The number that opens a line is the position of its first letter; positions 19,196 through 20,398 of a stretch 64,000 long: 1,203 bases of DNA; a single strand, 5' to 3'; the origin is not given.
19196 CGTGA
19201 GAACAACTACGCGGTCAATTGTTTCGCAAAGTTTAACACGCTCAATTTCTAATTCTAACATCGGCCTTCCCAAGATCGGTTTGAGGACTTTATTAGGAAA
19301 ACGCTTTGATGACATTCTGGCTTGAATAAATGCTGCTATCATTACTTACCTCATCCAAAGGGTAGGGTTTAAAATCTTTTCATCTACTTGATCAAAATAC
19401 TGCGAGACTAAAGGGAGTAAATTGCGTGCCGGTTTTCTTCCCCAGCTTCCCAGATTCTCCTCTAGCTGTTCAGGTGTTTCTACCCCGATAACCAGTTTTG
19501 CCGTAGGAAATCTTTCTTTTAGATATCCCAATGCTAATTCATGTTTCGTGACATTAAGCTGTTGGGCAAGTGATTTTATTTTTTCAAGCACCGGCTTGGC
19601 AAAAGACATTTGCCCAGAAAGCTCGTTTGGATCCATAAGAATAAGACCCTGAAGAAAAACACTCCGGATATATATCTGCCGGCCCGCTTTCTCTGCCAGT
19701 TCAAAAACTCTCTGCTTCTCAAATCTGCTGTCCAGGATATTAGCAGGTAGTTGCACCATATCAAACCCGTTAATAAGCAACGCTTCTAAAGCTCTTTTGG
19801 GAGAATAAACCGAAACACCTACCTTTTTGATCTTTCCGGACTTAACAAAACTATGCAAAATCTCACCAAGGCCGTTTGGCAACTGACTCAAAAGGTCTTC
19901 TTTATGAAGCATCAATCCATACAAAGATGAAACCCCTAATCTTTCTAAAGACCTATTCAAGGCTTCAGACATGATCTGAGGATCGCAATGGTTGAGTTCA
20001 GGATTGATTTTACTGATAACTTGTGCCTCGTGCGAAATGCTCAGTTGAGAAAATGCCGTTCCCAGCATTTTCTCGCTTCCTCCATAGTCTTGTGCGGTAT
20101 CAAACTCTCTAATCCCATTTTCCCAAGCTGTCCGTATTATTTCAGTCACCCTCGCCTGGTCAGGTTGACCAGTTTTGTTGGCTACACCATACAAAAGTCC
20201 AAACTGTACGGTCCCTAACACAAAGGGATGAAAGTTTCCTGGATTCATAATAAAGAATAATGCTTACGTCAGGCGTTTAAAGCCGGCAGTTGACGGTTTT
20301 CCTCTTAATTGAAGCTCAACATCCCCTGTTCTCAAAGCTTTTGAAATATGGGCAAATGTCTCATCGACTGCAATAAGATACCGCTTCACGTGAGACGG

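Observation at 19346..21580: Class-III aminotransferase + aldo/keto reductase embedded in the nonulosonate block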

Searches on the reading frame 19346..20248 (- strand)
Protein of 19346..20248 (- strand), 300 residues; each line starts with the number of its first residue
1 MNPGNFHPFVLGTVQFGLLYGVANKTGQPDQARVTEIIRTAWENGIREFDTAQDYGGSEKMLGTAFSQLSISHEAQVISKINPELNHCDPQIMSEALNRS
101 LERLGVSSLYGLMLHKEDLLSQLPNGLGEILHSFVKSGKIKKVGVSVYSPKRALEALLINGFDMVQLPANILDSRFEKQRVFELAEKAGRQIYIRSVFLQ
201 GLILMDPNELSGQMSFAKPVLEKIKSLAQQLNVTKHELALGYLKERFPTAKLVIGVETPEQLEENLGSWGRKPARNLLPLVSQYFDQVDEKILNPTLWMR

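Call 3: search_protein_families(library=pfam, proteins=[window:19346-20248:-])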
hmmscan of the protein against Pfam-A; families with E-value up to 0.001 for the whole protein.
window:19346-20248:- (300 aa): 1 family
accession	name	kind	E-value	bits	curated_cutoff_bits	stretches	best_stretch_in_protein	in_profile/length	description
PF00248.27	Aldo_ket_red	-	3.5e-31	108.8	24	1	10-269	3-274/291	Aldo/keto reductase family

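Call 4: search_protein_families(library=ncbifam, proteins=[window:19346-20248:-])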
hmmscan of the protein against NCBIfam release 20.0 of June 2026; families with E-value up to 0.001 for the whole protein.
window:19346-20248:- (300 aa): 7 families
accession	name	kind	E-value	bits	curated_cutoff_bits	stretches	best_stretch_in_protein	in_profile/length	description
NF011432.0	PRK14863.1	equivalog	6.2e-16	58.8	244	1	10-260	9-256/292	bifunctional regulator KidO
NF049922.1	MethglyxlRedYdjG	equivalog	1.2e-11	44.2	550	1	21-267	25-303/326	NADH-dependent methylglyoxal reductase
NF007388.0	PRK09912.1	subfamily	9.2e-08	31.4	448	1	36-155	47-177/346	L-glyceraldehyde 3-phosphate reductase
NF007695.0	PRK10376.1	subfamily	5.1e-06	25.8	280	1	30-267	38-269/290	oxidoreductase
TIGR01293.1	Kv_beta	subfamily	3.8e-05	22.9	365.4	0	221-269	253-301/319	voltage-dependent potassium channel subunit beta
NF008598.0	PRK11565.1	equivalog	7.1e-05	22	425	1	29-150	25-142/275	2,5-didehydrogluconate reductase DkgA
NF008377.0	PRK11172.1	equivalog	0.00073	18.8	327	0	33-190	17-173/267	2,5-didehydrogluconate reductase DkgB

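Call 12: search_solved_structures(query=window:19346-20248:-, max_evalue=0.00001)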
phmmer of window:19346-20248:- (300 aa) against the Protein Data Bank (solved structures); distinct sequences matched with E-value up to 0.00001: 11.
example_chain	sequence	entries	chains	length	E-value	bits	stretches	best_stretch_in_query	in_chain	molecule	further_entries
4xk2_A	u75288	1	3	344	2e-09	40.6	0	11-157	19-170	Aldo/keto reductase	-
9nz6_A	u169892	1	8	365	2.3e-07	33.8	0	94-203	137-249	Oxidoreductase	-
3n6q_A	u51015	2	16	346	2e-06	30.7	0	36-156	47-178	YghZ aldo-keto reductase | ALDO-KETO REDUCTASE AKR14A1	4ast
4aub_A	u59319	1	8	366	2.5e-06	30.4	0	36-156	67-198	ALDO-KETO REDUCTASE AKR14A1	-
9yeb_A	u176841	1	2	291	2.7e-06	30.2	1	16-191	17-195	Oxidoreductase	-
3uyi_A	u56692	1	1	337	2.8e-06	30.2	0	29-193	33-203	Perakine reductase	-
3v0s_A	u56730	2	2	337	3.2e-06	30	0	29-192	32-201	Perakine reductase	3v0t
3v0u_A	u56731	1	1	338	3.2e-06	30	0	29-192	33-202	Perakine reductase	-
6ovq_A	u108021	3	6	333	3.6e-06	29.8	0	26-159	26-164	Putative Side chain reductase | MtmW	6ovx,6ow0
9wk1_D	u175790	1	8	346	4.8e-06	29.5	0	7-158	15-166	DON 3-epimerase chain D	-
1pyf_A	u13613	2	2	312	5.9e-06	29.1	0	33-179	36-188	IolS protein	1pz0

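Call 39: search_solved_structures(query=window:19346-20248:-, max_evalue=0.00001, show_alignments=3)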
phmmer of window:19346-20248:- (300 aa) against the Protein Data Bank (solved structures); distinct sequences matched with E-value up to 0.00001: 11.
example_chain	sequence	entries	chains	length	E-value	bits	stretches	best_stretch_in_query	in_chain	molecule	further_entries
4xk2_A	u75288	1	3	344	2e-09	40.6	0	11-157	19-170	Aldo/keto reductase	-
9nz6_A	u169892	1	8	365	2.3e-07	33.8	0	94-203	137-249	Oxidoreductase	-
3n6q_A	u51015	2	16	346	2e-06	30.7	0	36-156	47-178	YghZ aldo-keto reductase | ALDO-KETO REDUCTASE AKR14A1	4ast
4aub_A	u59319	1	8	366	2.5e-06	30.4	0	36-156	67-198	ALDO-KETO REDUCTASE AKR14A1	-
9yeb_A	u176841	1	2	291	2.7e-06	30.2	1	16-191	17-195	Oxidoreductase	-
3uyi_A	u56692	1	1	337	2.8e-06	30.2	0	29-193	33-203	Perakine reductase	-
3v0s_A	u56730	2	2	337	3.2e-06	30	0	29-192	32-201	Perakine reductase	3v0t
3v0u_A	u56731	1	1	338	3.2e-06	30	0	29-192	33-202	Perakine reductase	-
6ovq_A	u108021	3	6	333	3.6e-06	29.8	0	26-159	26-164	Putative Side chain reductase | MtmW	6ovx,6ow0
9wk1_D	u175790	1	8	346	4.8e-06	29.5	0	7-158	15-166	DON 3-epimerase chain D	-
1pyf_A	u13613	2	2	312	5.9e-06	29.1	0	33-179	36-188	IolS protein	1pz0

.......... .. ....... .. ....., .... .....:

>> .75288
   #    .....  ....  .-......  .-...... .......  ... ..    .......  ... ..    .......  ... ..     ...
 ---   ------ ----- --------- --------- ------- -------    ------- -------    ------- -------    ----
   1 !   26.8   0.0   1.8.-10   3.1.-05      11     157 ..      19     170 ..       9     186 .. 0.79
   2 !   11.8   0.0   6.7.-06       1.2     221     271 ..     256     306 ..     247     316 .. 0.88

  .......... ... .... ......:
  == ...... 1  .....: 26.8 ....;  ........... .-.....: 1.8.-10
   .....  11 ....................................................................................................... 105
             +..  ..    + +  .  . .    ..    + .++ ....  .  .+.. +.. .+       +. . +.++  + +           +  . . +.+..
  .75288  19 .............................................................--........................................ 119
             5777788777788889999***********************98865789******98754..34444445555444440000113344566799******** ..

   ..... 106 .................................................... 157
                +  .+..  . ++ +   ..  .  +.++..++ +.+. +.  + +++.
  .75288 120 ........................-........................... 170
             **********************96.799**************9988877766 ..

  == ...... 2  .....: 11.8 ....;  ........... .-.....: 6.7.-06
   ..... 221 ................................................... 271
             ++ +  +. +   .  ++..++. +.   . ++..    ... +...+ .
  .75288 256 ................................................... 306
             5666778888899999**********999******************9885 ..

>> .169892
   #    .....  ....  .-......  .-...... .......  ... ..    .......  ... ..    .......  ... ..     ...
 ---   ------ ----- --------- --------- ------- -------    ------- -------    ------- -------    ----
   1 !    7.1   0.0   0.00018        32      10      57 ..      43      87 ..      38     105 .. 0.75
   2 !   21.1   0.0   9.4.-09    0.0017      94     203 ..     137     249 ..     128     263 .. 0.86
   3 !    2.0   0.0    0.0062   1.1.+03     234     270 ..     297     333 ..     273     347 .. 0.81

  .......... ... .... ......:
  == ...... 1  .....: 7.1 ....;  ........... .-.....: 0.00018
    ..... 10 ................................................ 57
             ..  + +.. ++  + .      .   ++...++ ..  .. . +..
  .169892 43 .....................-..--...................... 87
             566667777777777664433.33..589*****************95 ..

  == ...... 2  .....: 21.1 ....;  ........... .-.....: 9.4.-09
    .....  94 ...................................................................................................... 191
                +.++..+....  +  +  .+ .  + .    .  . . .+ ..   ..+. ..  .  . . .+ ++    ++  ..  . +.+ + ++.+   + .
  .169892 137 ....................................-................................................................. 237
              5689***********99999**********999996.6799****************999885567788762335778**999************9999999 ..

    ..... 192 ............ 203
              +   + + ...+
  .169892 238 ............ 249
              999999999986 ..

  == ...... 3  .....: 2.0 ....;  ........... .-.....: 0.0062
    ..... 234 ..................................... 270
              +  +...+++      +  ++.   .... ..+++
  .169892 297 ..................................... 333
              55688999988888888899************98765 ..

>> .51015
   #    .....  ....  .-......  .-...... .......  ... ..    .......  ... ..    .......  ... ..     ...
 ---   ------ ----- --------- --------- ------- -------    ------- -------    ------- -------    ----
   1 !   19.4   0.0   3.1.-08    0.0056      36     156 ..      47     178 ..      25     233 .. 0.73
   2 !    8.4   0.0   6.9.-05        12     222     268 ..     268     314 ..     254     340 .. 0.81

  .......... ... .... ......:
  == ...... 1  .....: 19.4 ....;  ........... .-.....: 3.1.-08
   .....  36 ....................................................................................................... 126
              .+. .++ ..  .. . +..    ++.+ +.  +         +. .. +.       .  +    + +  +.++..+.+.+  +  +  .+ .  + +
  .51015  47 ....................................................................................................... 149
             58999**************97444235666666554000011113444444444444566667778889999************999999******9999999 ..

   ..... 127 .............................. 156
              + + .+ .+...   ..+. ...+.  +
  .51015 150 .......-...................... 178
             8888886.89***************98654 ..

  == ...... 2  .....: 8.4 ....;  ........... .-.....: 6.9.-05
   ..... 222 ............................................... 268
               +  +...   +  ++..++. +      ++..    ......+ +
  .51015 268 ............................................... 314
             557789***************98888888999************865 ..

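Call 70: search_dna_similar(query=window:19346-20248:-, collection=phages, mode=protein, max_evalue=0.001, max_rows=15)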
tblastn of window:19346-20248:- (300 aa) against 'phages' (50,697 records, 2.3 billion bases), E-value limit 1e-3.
Records with a match: 2; places in all: 2; records where one place covers at least 80% of the query: 0.
Best place of each record, by identity: <60% 2.
By first word of the organism name: Enterococcus 2.
By host as written in the record: - 1; Enterococcus faecalis 1.
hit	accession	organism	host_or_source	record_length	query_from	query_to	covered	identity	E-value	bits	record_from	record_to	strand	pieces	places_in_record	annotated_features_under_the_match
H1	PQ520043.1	Enterococcus phage IME_EF3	-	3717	36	132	32%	34.3%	5e-5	50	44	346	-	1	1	record has no annotation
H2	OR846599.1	Enterococcus phage Efs 1-1-1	Enterococcus faecalis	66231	36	132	32%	34.3%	6e-5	50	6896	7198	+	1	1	record has no annotation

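Call 79: find_homologous_proteins(query=window:19346-20248:-, max_evalue=1e-10)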
Query window:19346-20248:- (300 aa): 2669 proteins with E <= 1e-10 among 3940 candidates; the best 120 are listed.
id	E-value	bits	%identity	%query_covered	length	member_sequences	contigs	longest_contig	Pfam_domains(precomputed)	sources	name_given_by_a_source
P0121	1.2e-186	637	100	97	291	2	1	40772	PF00248.28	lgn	-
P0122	1.7e-133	463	70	99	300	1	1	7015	PF00248.28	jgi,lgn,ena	jgi:aryl-alcohol dehydrogenase-like predicted oxidoreductase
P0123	2.5e-129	449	70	98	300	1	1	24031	PF00248.28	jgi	-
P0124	2.3e-127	442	69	97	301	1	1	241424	PF00248.28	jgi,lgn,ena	-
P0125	8.8e-127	440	69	97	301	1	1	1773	PF00248.28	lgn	-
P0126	5.1e-126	438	68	97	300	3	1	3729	PF00248.28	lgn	-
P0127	8.1e-125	434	68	97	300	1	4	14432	PF00248.28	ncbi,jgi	-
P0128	1.5e-124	433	64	97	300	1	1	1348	PF00248.28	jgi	jgi:aryl-alcohol dehydrogenase-like predicted oxidoreductase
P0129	4.3e-124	432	66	99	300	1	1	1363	PF00248.28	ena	-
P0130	7.1e-123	428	66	98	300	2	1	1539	PF00248.28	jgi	-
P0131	3.1e-122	426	66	97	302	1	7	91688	PF00248.28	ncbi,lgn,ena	-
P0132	2.6e-121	423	69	96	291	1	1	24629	PF00248.28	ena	-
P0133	3.6e-121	422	66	97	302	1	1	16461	PF00248.28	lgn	-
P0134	2.5e-120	419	65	97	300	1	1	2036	PF00248.28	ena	-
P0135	8.3e-120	418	67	96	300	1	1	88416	PF00248.28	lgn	-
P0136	6.4e-119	415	65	97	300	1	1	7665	PF00248.28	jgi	jgi:aryl-alcohol dehydrogenase-like predicted oxidoreductase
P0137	1.0e-118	414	62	97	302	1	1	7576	PF00248.28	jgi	jgi:aryl-alcohol dehydrogenase-like predicted oxidoreductase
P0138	1.6e-117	410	63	99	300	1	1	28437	PF00248.28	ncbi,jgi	jgi:aryl-alcohol dehydrogenase-like predicted oxidoreductase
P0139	2.4e-117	410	62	97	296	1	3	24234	PF00248.28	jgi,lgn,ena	-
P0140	3.0e-117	409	65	93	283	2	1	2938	PF00248.28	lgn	-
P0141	9.7e-117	408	63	97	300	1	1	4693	PF00248.28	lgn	-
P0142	2.1e-116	406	63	97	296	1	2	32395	PF00248.28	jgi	jgi:aryl-alcohol dehydrogenase-like predicted oxidoreductase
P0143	7.5e-116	405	64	97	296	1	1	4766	PF00248.28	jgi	jgi:aryl-alcohol dehydrogenase-like predicted oxidoreductase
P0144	9.6e-115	401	64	97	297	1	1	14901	PF00248.28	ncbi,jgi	ncbi:MAG: aldo/keto reductase [Elusimicrobiota bacterium]|jgi:aryl-alcohol dehydrogenase-like predic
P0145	2.8e-114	399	62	97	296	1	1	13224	PF00248.28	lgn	-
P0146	9.5e-114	398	62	97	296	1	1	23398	PF00248.28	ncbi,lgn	-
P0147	7.4e-113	395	61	97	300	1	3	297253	PF00248.28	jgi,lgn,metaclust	jgi:aryl-alcohol dehydrogenase-like predicted oxidoreductase|metaclust:\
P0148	1.0e-111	391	62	97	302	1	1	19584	PF00248.28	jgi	jgi:aryl-alcohol dehydrogenase-like predicted oxidoreductase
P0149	3.8e-111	389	64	97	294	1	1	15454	PF00248.28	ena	-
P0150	1.2e-110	388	59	99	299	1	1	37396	PF00248.28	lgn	-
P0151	9.4e-109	381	60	97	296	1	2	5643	PF00248.28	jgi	-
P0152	5.1e-108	379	59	97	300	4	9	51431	PF00248.28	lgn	-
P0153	1.4e-107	377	59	97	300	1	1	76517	PF00248.28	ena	-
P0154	2.1e-107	377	56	97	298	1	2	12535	PF00248.28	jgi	-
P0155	2.3e-107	377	58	99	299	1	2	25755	PF00248.28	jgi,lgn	-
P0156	7.3e-107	375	60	97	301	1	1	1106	PF00248.28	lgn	-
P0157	8.0e-107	375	61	97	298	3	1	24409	PF00248.28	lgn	-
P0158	1.2e-106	374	62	97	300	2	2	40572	PF00248.28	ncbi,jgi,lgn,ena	-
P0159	2.7e-106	373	60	98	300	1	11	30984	PF00248.28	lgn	-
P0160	2.9e-106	373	60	100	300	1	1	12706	PF00248.28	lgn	-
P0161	3.8e-106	373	59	99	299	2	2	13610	PF00248.28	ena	-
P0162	5.8e-106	372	58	99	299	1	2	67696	PF00248.28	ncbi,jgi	-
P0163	8.7e-106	372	60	97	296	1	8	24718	PF00248.28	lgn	-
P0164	1.1e-105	371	61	97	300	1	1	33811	PF00248.28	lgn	-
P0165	2.5e-105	370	57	98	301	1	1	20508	PF00248.28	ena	-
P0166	3.7e-105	370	60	97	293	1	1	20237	PF00248.28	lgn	-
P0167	3.7e-105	370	60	98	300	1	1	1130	PF00248.28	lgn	-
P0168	4.0e-105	369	62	98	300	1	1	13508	PF00248.28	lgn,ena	-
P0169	1.3e-104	368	58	97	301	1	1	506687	PF00248.28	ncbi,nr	ncbi:MAG: aldo/keto reductase [PVC group bacterium]|nr:aldo/keto reductase [PVC group bacterium]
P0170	6.7e-104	365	57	97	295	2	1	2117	PF00248.28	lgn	-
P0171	8.7e-104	365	57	97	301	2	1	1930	PF00248.28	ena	-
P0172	1.3e-103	364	56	97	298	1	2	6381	PF00248.28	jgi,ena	-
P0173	1.4e-103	364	56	97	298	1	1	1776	PF00248.28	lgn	-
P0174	1.4e-103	364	57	97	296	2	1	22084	PF00248.28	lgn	-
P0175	2.0e-103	364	56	97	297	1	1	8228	PF00248.28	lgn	-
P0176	2.6e-103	363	56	97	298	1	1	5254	PF00248.28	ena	-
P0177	1.0e-102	362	57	98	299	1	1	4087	PF00248.28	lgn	-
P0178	1.2e-102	361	56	97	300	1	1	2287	PF00248.28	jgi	-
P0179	1.3e-102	361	56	97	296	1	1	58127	PF00248.28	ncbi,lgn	-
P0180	1.4e-102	361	56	97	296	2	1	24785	PF00248.28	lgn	-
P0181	1.5e-102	361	60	97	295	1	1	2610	PF00248.28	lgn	-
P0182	1.8e-102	361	56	98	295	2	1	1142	PF00248.28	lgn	-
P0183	2.8e-102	360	54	98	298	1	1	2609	PF00248.28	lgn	-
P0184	3.3e-102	360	58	98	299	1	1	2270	PF00248.28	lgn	-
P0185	4.4e-102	359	58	97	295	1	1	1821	PF00248.28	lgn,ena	-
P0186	4.9e-102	359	55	97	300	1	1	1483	PF00248.28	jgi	-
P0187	5.5e-102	359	54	97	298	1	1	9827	PF00248.28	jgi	-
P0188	6.0e-102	359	55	97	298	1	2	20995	PF00248.28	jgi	jgi:aryl-alcohol dehydrogenase-like predicted oxidoreductase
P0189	9.2e-102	358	56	97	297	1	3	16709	PF00248.28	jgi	-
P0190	1.1e-101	358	54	97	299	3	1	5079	PF00248.28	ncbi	-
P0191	1.2e-101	358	55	97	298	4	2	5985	PF00248.28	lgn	-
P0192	1.2e-101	358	55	98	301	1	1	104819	PF00248.28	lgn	-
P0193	1.4e-101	358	59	97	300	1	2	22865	PF00248.28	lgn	-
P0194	1.5e-101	358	55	97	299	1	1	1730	PF00248.28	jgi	-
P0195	1.6e-101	358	57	97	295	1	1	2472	PF00248.28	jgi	jgi:aryl-alcohol dehydrogenase-like predicted oxidoreductase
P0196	2.6e-101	357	56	98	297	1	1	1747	PF00248.28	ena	-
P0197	2.7e-101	357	59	97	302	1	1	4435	PF00248.28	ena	-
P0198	3.0e-101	357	55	97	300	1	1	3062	PF00248.28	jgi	jgi:aryl-alcohol dehydrogenase-like predicted oxidoreductase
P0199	3.0e-101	357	55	97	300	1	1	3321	PF00248.28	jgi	jgi:aryl-alcohol dehydrogenase-like predicted oxidoreductase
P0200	3.5e-101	356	57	97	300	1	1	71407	PF00248.28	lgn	-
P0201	4.2e-101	356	55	97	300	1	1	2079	PF00248.28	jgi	jgi:aryl-alcohol dehydrogenase-like predicted oxidoreductase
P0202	4.2e-101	356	55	97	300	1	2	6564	PF00248.28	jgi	-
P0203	4.3e-101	356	56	97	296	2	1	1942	PF00248.28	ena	-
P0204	4.9e-101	356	59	98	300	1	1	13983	PF00248.28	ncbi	-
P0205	5.5e-101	356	56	97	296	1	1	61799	PF00248.28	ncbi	ncbi:aldo/keto reductase [Thermodesulfobacteriota bacterium]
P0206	9.0e-101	355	55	97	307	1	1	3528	PF00248.28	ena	-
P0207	1.1e-100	355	54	99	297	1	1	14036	PF00248.28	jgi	-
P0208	1.2e-100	355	54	97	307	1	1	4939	PF00248.28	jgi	jgi:aryl-alcohol dehydrogenase-like predicted oxidoreductase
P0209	1.4e-100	355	55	98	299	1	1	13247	PF00248.28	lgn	-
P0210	1.4e-100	354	56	97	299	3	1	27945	PF00248.28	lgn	-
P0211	1.6e-100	354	53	99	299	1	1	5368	PF00248.28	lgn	-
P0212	1.6e-100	354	55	97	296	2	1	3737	PF00248.28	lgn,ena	-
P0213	1.7e-100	354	55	97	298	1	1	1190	PF00248.28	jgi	jgi:aryl-alcohol dehydrogenase-like predicted oxidoreductase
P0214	1.8e-100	354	54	97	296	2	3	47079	PF00248.28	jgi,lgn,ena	jgi:aryl-alcohol dehydrogenase-like predicted oxidoreductase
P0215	1.8e-100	354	55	98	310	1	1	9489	PF00248.28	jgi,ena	-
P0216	2.5e-100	354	54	97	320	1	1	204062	PF00248.28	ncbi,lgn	ncbi:MAG: aldo/keto reductase [Thermodesulfobacteriota bacterium]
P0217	2.7e-100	354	55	98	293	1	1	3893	PF00248.28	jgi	-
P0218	3.2e-100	353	55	97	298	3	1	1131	PF00248.28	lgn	-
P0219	4.6e-100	353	54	97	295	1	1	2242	PF00248.28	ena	-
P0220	6.1e-100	352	54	98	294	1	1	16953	PF00248.28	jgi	jgi:aryl-alcohol dehydrogenase-like predicted oxidoreductase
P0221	6.5e-100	352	56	97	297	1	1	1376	PF00248.28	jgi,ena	-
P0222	7.0e-100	352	58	97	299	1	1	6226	PF00248.28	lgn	-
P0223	7.1e-100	352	57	97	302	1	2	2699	PF00248.28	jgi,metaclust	metaclust:\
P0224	7.6e-100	352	55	97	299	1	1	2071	PF00248.28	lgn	-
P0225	8.4e-100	352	55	97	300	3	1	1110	PF00248.28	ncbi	-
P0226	9.8e-100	352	55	97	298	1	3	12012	PF00248.28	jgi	-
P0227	1.1e-99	352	55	98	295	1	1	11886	PF00248.28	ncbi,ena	-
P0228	1.2e-99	351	55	98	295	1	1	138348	PF00248.28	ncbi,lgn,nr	ncbi:MAG: aldo/keto reductase [Thermodesulfovibrionia bacterium]|nr:aldo/keto reductase [Thermodesul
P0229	1.3e-99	351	53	99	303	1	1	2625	PF00248.28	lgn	-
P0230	1.4e-99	351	55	98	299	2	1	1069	PF00248.28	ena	-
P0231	1.7e-99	351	55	97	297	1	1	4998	PF00248.28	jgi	jgi:aryl-alcohol dehydrogenase-like predicted oxidoreductase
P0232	2.2e-99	351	55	100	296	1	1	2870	PF00248.28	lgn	-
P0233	2.5e-99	350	53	97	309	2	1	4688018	PF00248.28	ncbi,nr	ncbi:MAG: aldo/keto reductase [Phycisphaerales bacterium]|nr:MAG: aldo/keto reductase [Phycisphaeral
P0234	2.6e-99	350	55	99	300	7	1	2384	PF00248.28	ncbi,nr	ncbi:MAG: aldo/keto reductase [Candidatus Scalindua sp.]|nr:aldo/keto reductase [Candidatus Scalindu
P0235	3.4e-99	350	55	97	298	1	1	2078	PF00248.28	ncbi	-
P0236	3.6e-99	350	56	97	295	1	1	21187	PF00248.28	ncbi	-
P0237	4.5e-99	350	55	97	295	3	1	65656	PF00248.28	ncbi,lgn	-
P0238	4.7e-99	350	56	97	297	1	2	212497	PF00248.28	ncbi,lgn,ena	-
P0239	6.8e-99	349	54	97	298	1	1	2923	PF00248.28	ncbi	-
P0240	9.5e-99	348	55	97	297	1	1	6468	PF00248.28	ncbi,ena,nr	ncbi:MAG: aldo/keto reductase [Candidatus Aenigmarchaeota archaeon]|nr:aldo/keto reductase [Candidat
